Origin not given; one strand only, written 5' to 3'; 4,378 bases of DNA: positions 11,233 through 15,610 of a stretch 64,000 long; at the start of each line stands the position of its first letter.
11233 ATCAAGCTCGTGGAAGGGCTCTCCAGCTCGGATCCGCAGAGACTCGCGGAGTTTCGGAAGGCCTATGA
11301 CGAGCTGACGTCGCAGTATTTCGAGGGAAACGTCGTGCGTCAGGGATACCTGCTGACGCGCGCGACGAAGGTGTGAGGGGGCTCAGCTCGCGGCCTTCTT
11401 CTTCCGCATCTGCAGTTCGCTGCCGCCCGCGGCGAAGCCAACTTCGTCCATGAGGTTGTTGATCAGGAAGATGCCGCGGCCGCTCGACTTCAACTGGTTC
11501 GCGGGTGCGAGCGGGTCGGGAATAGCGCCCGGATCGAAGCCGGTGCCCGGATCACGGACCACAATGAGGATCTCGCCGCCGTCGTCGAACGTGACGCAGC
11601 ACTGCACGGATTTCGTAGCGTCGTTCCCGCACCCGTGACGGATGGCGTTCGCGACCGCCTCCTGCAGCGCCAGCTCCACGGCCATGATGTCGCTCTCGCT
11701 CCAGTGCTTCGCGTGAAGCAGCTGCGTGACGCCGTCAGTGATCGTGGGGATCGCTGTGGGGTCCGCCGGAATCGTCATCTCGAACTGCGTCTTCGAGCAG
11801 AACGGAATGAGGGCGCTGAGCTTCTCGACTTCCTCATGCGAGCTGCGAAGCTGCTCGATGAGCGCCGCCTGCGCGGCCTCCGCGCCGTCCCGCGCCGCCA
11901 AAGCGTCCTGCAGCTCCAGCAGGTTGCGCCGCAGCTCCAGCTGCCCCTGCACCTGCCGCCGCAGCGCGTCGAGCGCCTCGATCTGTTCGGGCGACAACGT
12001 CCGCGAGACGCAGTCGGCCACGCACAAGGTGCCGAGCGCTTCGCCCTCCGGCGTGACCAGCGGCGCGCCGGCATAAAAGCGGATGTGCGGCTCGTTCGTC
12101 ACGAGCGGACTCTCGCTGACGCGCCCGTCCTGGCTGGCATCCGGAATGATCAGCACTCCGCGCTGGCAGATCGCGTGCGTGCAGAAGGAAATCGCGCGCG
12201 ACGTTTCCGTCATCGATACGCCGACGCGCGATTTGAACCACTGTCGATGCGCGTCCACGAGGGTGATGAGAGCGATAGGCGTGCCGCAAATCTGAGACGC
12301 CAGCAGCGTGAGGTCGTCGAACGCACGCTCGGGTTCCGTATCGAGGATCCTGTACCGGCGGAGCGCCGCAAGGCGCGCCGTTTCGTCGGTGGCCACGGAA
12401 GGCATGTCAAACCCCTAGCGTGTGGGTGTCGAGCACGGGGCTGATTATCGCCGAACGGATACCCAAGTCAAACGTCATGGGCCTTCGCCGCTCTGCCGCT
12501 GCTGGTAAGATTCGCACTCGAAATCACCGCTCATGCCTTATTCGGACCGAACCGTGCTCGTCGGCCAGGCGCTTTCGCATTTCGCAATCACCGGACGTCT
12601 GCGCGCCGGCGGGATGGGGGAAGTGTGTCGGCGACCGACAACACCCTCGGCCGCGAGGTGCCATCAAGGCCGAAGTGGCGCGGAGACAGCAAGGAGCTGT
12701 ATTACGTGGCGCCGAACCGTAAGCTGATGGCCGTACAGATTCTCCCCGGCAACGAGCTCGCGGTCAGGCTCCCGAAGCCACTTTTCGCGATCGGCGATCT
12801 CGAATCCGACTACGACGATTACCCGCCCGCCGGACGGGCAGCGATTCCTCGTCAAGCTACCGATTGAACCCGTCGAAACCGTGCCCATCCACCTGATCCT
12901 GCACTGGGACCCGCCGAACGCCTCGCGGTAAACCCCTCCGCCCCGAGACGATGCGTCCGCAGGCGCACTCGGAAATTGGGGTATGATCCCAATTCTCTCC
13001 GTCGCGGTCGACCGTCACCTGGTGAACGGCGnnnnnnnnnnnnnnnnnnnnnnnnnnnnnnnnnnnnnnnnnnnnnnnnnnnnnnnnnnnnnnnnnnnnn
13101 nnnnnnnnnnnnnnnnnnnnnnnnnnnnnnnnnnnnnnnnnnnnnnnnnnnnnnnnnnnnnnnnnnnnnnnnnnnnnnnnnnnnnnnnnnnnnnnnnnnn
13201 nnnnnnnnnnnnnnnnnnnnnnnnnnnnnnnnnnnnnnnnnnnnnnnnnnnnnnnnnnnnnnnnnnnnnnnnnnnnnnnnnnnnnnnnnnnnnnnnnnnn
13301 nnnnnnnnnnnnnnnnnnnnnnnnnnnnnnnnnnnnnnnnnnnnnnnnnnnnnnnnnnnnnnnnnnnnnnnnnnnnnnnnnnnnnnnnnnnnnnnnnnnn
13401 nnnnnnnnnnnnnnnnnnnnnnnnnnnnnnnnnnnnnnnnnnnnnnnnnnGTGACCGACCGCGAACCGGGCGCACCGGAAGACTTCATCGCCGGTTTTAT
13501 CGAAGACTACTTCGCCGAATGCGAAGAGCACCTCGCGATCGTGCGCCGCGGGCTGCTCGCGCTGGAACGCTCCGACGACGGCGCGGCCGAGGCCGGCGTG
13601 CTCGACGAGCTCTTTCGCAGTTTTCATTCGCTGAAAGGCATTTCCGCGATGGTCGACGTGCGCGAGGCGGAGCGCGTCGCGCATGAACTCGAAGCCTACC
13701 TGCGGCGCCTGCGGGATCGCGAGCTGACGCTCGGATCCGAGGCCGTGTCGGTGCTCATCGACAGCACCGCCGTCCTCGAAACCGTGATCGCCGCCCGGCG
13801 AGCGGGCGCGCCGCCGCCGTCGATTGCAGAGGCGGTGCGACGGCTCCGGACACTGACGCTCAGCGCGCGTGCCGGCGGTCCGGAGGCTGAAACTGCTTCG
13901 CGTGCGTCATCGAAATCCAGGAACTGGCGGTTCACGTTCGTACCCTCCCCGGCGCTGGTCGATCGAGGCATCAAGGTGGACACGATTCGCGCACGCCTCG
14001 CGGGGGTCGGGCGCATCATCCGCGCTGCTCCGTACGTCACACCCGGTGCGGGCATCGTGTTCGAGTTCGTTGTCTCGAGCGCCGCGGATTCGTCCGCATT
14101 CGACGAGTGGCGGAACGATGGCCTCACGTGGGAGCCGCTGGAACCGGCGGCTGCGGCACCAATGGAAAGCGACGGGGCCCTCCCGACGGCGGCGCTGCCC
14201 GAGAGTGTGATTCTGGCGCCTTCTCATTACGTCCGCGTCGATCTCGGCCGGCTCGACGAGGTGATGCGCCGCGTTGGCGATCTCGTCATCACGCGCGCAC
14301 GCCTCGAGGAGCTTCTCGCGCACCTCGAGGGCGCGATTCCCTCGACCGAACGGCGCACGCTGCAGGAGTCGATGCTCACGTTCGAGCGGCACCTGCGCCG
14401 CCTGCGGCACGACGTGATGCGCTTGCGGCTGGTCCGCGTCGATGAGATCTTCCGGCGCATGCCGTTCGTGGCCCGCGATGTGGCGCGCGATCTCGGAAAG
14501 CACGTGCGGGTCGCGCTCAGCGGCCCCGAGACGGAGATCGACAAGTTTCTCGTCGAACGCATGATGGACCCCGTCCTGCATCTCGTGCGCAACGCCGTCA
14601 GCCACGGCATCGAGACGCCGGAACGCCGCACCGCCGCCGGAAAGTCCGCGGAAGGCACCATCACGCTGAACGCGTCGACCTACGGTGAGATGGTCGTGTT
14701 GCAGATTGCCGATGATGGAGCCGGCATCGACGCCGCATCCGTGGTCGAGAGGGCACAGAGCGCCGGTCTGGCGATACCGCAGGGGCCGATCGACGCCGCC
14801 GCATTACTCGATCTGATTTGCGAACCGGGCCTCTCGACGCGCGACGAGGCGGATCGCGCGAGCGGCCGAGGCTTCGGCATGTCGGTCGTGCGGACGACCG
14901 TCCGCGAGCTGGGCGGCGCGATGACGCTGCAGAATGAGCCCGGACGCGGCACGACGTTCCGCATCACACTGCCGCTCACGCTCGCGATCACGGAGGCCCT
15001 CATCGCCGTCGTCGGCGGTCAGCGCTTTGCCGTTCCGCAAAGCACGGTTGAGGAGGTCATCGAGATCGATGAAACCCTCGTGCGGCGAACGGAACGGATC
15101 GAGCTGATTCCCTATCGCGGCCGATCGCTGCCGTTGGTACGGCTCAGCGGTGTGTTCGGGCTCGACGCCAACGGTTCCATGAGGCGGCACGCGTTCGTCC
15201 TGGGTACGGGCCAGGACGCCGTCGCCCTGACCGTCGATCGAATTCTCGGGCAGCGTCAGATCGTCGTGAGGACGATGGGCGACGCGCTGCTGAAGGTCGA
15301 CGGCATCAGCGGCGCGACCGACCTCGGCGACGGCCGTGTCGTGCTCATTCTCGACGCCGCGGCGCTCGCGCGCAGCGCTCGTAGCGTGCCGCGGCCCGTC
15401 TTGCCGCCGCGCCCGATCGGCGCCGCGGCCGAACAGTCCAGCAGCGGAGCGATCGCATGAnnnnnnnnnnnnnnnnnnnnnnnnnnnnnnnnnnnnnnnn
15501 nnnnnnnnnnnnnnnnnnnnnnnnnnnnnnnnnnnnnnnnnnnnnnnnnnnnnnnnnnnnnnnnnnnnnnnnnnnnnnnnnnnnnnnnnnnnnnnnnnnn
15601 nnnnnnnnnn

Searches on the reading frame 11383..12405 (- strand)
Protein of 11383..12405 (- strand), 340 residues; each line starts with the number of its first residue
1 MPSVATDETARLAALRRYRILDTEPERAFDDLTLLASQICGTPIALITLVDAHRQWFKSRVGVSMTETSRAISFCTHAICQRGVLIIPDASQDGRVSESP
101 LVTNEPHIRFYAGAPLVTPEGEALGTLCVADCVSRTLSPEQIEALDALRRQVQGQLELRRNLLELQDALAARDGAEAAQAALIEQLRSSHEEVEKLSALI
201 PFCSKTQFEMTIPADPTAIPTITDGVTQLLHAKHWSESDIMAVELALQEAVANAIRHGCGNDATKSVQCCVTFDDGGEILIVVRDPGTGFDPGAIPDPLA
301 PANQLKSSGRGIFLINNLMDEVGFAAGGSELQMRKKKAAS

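Call 68: search_protein_families(library=pfam, proteins=[window:11383-12405:-], max_evalue=0.00001)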
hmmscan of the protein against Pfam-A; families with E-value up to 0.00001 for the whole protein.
window:11383-12405:- (340 aa): 3 families
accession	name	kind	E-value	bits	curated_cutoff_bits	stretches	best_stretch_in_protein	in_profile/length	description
PF13581.12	HATPase_c_2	-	1.3e-28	100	27.4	1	212-335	1-127/127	Histidine kinase-like ATPase domain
PF01590.32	GAF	-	3.7e-14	53.8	22.4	1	25-152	2-129/133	GAF domain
PF02518.31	HATPase_c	-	1.9e-07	31.9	26.4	1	239-323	2-88/111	Histidine kinase-, DNA gyrase B-, and HSP90-like ATPase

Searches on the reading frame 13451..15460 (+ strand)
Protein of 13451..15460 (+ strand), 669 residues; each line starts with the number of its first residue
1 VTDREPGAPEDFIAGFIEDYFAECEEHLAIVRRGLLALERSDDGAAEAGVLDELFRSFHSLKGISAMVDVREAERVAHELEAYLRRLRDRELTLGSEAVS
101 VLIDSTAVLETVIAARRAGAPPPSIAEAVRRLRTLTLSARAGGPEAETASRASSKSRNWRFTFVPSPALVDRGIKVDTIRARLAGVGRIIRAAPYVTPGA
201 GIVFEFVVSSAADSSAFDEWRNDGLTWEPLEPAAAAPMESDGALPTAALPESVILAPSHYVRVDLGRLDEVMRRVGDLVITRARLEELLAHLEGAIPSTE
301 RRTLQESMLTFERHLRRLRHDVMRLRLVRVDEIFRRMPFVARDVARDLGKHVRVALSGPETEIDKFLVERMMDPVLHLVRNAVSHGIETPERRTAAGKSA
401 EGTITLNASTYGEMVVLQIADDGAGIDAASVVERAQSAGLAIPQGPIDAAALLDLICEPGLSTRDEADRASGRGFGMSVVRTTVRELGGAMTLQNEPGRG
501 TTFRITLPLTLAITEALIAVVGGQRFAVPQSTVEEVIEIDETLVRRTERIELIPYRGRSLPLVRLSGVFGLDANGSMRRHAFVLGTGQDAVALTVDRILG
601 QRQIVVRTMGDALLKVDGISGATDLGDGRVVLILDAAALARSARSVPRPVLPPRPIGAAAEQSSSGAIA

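Call 63: search_protein_families(library=pfam, proteins=[window:13451-15460:+], max_evalue=0.00001)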
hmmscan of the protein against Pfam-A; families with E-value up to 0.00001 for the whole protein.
window:13451-15460:+ (669 aa): 4 families
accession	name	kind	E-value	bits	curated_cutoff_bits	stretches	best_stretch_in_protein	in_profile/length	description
PF01584.24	CheW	-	3.7e-26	91.8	23.5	1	516-643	2-137/138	CheW-like domain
PF02518.31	HATPase_c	-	1.5e-17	64.5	26.4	1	375-510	6-110/111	Histidine kinase-, DNA gyrase B-, and HSP90-like ATPase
PF02895.20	H-kinase_dim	-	5.4e-14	52.8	23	1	259-324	2-67/68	Signal transducing histidine kinase, homodimeric domain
PF01627.28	Hpt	-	4.2e-12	46.6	24.6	1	17-103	3-75/84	Hpt domain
